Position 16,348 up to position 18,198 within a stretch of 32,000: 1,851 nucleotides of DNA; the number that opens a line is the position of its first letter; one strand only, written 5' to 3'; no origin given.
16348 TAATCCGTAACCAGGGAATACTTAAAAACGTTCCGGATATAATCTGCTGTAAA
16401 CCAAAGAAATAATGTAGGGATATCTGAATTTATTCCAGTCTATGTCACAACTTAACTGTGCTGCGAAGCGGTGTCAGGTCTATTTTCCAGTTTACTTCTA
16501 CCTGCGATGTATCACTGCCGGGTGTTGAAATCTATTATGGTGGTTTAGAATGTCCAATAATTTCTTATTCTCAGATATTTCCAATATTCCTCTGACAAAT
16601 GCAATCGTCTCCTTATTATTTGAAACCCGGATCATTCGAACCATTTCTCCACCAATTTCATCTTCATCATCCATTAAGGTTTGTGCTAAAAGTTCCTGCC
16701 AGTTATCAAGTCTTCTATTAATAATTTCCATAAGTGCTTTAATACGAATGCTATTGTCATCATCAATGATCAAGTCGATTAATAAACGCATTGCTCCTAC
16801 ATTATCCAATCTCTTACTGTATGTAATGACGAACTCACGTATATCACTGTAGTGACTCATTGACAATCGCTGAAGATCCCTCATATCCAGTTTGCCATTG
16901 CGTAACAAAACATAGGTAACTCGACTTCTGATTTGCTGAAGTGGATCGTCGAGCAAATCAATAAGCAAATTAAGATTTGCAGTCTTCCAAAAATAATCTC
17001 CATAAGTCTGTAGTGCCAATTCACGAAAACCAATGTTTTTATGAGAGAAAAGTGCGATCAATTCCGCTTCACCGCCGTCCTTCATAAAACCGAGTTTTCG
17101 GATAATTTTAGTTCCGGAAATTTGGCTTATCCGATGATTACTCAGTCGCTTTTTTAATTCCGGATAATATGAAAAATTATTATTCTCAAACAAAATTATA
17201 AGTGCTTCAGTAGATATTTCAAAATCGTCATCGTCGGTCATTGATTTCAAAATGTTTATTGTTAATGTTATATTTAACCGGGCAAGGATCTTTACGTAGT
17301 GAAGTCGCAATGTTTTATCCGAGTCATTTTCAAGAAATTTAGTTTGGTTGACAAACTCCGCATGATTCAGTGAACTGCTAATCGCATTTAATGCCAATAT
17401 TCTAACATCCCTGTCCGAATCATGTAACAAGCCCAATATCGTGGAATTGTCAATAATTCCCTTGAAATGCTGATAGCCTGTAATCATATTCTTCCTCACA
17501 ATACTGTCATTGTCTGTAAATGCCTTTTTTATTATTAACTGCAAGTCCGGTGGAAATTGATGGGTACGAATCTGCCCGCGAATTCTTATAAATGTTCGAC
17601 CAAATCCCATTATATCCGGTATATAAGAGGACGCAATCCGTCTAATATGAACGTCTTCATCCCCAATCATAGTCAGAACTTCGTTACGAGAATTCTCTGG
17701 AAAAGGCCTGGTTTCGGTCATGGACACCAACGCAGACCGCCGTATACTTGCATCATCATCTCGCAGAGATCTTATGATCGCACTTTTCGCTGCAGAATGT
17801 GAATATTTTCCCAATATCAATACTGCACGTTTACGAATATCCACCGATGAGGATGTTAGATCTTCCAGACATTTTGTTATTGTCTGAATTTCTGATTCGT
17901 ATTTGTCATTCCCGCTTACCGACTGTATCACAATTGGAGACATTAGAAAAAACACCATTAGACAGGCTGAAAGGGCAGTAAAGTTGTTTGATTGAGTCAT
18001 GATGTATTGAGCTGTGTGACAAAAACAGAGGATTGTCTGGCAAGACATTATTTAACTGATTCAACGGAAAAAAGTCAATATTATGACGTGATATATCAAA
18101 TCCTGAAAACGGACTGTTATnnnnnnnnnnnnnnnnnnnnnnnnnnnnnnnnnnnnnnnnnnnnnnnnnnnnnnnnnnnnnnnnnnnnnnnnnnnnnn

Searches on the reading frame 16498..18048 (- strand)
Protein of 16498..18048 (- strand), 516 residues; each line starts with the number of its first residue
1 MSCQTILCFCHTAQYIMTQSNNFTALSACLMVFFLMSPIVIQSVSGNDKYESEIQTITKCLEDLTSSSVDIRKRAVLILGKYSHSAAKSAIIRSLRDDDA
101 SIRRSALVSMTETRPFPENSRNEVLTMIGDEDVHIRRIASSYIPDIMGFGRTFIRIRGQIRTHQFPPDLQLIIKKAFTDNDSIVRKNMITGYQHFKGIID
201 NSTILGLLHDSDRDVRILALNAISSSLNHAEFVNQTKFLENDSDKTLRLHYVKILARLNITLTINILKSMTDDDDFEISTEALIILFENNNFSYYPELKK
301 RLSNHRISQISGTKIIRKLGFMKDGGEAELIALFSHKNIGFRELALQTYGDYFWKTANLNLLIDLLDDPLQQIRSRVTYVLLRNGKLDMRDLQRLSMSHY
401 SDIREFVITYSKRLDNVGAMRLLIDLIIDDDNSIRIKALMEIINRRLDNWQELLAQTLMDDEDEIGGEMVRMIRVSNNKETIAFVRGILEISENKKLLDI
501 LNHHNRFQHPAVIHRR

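Call 3: search_protein_families(library=pfam, proteins=[window:16498-18048:-], max_evalue=1)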
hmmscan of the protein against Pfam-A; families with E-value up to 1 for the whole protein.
window:16498-18048:- (516 aa): 8 families
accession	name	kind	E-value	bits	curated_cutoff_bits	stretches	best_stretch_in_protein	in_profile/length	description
PF13646.12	HEAT_2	-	1.6e-19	70.4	27.7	3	64-139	8-82/88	HEAT repeats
PF02985.28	HEAT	-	1.4e-09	37.7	23.5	1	203-224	4-25/31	HEAT repeat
PF11698.14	V-ATPase_H_C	-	5.2e-05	23.8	27.2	0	190-229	76-115/117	V-ATPase subunit H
PF12765.13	Cohesin_HEAT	-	7.9e-05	23.4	21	1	167-186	17-36/42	HEAT repeat associated with sister chromatid cohesion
PF18713.7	DUF5645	-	0.0037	17.7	26.8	1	178-240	44-104/125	Domain of unknown function (DUF5645)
PF21581.3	SCD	-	0.051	14.3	27.5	0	207-236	38-67/75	Stromalin conservative domain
PF22385.1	Cas9_C_2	-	0.11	12.7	27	0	401-456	9-68/94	CRISPR-associated endonuclease Cas9, C-terminal domain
PF08578.15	DUF1765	-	0.26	12.2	25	0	245-301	40-87/125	Protein of unknown function (DUF1765)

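Call 4: search_protein_families(library=ncbifam, proteins=[window:16498-18048:-], max_evalue=1)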
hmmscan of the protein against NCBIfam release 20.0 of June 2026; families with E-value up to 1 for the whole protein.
window:16498-18048:- (516 aa): 2 families
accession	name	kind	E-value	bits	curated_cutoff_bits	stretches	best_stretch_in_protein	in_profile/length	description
NF010374.0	PRK13800.1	equivalog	6.7e-09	34.6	1196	1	74-283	614-797/898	fumarate reductase/succinate dehydrogenase flavoprotein subunit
NF045915.1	PhycobilmeDegNblB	equivalog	0.00011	21.8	300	2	204-395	6-200/214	phycobilisome degradation protein NblB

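Call 74: search_protein_families(library=padloc, proteins=[window:16498-18048:-], max_evalue=0.01)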
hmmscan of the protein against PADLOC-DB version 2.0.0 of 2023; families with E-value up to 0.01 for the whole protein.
window:16498-18048:- (516 aa): 2 families
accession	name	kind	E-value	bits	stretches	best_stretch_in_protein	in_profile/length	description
PDLC02919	HEAT-ARM_XIII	-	5.6e-13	45.2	1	360-458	736-825/1972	-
PDLC02921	HEAT-ARM_XIII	-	0.00057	16.5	0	330-410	641-733/869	-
